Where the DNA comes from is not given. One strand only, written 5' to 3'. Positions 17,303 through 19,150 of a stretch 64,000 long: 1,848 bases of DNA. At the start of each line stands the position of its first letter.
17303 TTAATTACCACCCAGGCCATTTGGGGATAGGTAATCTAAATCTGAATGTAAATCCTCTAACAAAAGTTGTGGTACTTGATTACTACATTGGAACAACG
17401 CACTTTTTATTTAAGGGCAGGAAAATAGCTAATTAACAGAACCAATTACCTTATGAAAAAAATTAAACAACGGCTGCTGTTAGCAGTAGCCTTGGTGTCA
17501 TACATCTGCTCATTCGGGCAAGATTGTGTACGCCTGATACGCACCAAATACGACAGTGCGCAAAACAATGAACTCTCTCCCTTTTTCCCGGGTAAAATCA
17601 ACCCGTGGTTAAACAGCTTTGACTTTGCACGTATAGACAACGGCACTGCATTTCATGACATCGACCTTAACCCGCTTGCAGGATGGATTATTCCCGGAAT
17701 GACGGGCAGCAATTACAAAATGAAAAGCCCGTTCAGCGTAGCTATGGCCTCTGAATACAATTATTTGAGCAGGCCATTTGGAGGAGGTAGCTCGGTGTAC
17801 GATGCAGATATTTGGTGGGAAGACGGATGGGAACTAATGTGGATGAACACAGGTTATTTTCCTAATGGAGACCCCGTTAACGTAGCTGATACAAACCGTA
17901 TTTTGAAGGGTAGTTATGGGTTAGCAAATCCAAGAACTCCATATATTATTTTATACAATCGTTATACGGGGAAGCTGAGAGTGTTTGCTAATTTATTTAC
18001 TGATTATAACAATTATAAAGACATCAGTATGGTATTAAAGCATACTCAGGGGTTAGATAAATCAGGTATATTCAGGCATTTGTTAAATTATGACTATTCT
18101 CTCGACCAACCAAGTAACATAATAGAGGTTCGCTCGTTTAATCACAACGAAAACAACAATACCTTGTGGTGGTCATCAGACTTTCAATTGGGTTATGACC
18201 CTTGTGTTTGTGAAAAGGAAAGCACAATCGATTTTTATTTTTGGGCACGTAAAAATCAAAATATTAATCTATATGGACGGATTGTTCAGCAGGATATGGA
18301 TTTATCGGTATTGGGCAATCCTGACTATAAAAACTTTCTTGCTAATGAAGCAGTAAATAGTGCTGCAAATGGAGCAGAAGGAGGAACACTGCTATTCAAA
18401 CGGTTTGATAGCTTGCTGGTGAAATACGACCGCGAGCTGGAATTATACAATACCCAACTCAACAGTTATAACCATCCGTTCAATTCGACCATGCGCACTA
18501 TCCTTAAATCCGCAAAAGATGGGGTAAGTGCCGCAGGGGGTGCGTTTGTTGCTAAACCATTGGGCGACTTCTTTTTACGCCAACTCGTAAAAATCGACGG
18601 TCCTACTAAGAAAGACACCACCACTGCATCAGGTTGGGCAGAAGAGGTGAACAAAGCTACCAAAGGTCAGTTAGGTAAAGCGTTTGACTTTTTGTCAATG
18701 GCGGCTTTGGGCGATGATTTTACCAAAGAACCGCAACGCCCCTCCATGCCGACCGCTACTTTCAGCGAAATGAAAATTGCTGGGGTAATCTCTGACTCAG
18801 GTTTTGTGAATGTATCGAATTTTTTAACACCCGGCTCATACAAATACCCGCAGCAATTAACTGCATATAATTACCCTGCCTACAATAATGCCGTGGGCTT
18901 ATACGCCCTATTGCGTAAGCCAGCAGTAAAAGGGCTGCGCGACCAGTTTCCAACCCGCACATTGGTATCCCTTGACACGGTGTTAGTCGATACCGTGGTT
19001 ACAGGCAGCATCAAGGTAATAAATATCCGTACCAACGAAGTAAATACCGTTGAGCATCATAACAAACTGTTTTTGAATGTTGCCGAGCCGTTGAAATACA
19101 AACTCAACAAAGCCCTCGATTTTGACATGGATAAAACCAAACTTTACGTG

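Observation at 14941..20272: Operon of fibre-like protein, two lipoproteins and a 939-aa T9SS cargo that recurs as an inverted, deeply diverged paralogous operon 20 kb away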

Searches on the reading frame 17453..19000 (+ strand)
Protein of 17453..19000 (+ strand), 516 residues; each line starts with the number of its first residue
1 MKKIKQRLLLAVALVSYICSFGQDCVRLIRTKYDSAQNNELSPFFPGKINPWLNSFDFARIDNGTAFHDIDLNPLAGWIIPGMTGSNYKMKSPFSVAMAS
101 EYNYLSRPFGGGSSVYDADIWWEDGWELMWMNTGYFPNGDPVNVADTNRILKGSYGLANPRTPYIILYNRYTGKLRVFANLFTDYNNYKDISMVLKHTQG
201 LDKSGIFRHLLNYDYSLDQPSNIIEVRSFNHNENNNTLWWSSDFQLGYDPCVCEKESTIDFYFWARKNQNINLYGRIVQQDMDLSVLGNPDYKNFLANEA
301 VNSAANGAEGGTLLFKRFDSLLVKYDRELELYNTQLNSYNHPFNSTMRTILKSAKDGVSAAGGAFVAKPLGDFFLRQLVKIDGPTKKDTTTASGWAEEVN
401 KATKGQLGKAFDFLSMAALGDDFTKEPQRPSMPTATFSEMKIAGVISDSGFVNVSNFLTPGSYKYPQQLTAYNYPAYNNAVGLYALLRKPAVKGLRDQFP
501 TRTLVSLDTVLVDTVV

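Call 96: search_dna_similar(query=window:17453-19000:+, collection=plasmids, mode=protein, max_rows=10, max_evalue=0.001)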
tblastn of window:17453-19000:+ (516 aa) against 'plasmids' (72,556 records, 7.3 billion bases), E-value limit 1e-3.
Records with a match: 3; places in all: 3; records where one place covers at least 80% of the query: 1.
Best place of each record, by identity: <60% 3.
By first word of the organism name: Vibrio 3.
By predicted mobility (MOB-suite, as given by PLSDB): non-mobilizable 3.
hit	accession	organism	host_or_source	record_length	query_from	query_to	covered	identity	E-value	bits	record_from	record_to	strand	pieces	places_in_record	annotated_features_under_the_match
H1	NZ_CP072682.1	Vibrio sp. SCSIO 43186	Galaxea fascicularis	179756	78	492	80%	24.2%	6e-13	79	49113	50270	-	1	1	hypothetical protein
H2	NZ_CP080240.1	Vibrio sp. ED002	whole organism,kelp frond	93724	119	493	73%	26.8%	2e-9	68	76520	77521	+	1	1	hypothetical protein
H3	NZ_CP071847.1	Vibrio sp. SCSIO 43139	Galaxea fascicularis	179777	78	276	39%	31.0%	3e-9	68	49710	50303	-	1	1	hypothetical protein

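Call 97: get_annotated_region(hit=H1, flank=8000)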
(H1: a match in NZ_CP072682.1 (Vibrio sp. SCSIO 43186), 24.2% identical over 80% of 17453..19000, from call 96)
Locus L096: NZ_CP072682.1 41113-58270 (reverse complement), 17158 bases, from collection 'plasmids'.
description: Vibrio sp. SCSIO 43186 plasmid unnamed, complete sequence
organism: Vibrio sp. SCSIO 43186 (NCBI taxid 2822843)
taxonomy: Bacteria; Pseudomonadota; Gammaproteobacteria; Vibrionales; Vibrionaceae; Vibrio; Vibrio sp. SCSIO 43186
host: -; source: Galaxea fascicularis; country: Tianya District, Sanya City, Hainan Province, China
typing (MOB-suite, as given by PLSDB): non-mobilizable
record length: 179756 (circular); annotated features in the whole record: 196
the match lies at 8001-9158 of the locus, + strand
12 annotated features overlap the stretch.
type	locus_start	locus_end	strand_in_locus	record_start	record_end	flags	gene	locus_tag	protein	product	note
CDS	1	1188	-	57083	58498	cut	-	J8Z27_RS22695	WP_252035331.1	coniferyl aldehyde dehydrogenase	GO:0006081 - cellular aldehyde metabolic process [Evidence IEA]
CDS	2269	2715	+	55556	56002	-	tnpA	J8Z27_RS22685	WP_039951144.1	IS200/IS605 family transposase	-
CDS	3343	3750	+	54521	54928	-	-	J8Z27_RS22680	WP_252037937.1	GFA family protein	-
CDS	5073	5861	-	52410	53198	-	-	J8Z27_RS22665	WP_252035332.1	Ig-like domain-containing protein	-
CDS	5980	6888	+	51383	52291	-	-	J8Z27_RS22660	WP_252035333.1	IS5 family transposase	-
CDS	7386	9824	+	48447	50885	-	-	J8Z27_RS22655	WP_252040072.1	hypothetical protein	-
CDS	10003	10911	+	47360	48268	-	-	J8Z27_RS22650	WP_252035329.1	IS5 family transposase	-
CDS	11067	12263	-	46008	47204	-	-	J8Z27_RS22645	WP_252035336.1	hypothetical protein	-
CDS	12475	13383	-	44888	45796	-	-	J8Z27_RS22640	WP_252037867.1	IS5 family transposase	-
CDS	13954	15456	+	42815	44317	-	-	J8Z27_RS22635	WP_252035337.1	arylsulfatase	-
CDS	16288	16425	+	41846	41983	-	-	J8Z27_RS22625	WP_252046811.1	hypothetical protein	-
CDS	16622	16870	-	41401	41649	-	-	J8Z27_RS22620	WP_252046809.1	hypothetical protein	-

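Call 98: get_annotated_region(hit=H2, flank=8000)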
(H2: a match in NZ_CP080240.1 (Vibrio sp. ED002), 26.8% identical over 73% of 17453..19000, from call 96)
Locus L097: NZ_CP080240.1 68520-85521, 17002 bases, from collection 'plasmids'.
description: Vibrio sp. ED002 plasmid p2-ED002, complete sequence
organism: Vibrio sp. ED002 (NCBI taxid 2785123)
taxonomy: Bacteria; Pseudomonadota; Gammaproteobacteria; Vibrionales; Vibrionaceae; Vibrio; Vibrio sp. ED002
host: -; source: whole organism,kelp frond; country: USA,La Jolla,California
typing (MOB-suite, as given by PLSDB): non-mobilizable
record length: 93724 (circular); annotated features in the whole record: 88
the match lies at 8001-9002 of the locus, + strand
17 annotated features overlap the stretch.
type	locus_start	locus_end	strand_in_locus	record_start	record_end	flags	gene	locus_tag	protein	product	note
CDS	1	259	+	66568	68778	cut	-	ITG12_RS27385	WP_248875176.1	DNA topoisomerase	GO:0006265 - DNA topological change [Evidence IEA]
CDS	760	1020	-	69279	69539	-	-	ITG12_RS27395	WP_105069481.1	hypothetical protein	-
CDS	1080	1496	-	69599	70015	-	-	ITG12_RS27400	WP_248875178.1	hypothetical protein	-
CDS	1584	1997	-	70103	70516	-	-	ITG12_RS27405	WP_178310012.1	antirestriction protein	-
CDS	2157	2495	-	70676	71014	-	-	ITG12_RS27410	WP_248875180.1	hypothetical protein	-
CDS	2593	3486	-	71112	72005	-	-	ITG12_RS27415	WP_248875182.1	zincin-like metallopeptidase domain-containing protein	-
CDS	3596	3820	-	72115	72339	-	-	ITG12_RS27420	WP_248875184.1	hypothetical protein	-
CDS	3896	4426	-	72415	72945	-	-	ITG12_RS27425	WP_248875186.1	antirestriction protein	-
CDS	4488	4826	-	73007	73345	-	-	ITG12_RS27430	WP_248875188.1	hypothetical protein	-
CDS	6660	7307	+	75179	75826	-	-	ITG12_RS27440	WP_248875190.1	recombinase family protein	-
CDS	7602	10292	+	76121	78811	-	-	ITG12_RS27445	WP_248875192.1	hypothetical protein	-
CDS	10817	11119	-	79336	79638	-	-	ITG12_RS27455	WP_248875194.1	type II toxin-antitoxin system RelE/ParE family toxin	GO:0030541 - plasmid partitioning [Evidence IEA]; GO:0051290 - protein heterotetramerization [Evidence IEA]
CDS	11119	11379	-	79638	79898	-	-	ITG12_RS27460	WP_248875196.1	type II toxin-antitoxin system Phd/YefM family antitoxin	-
CDS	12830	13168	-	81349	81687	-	-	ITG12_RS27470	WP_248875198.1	type II toxin-antitoxin system RelE/ParE family toxin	GO:0030541 - plasmid partitioning [Evidence IEA]; GO:0051290 - protein heterotetramerization [Evidence IEA]; GO:0009432 ...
CDS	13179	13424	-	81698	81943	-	-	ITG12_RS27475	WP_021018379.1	prevent-host-death protein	-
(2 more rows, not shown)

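Call 100: search_solved_structures(query=L096:7386-9821:+, max_evalue=1, show_alignments=2)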
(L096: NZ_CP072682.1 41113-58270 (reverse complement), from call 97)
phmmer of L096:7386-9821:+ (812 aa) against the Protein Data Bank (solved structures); distinct sequences matched with E-value up to 1: 2.
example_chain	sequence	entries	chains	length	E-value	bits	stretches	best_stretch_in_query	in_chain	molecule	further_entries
3u22_A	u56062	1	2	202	0.31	12.3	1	542-633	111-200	putative HmuY_like heme binding protein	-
1p4t_A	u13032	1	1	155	0.82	10.9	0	436-506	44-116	outer membrane protein NspA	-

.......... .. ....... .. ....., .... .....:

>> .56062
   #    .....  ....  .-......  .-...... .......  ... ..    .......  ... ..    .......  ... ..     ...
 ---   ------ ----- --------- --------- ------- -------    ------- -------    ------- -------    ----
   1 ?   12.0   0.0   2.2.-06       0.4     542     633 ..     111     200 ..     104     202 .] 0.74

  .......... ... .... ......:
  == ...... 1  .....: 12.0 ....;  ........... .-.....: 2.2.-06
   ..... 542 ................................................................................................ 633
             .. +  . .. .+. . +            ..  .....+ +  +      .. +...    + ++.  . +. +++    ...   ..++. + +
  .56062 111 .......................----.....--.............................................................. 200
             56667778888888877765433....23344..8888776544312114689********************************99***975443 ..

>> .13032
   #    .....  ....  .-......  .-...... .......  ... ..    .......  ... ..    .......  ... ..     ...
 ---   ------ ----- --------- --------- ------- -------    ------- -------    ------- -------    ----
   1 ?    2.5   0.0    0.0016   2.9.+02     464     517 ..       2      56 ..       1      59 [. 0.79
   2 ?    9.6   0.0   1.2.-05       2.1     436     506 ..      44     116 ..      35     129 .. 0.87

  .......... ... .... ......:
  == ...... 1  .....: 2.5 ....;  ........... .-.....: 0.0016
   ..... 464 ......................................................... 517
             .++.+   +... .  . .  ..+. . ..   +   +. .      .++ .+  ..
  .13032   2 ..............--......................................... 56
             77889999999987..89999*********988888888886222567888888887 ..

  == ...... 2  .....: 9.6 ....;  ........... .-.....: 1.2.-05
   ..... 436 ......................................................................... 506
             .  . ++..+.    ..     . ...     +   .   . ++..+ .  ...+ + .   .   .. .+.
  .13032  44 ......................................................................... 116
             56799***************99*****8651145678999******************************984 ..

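Call 101: search_solved_structures(query=L097:7602-10289:+, max_evalue=1)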
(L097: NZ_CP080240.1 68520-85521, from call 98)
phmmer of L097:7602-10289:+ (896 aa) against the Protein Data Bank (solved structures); distinct sequences matched with E-value up to 1: 0.
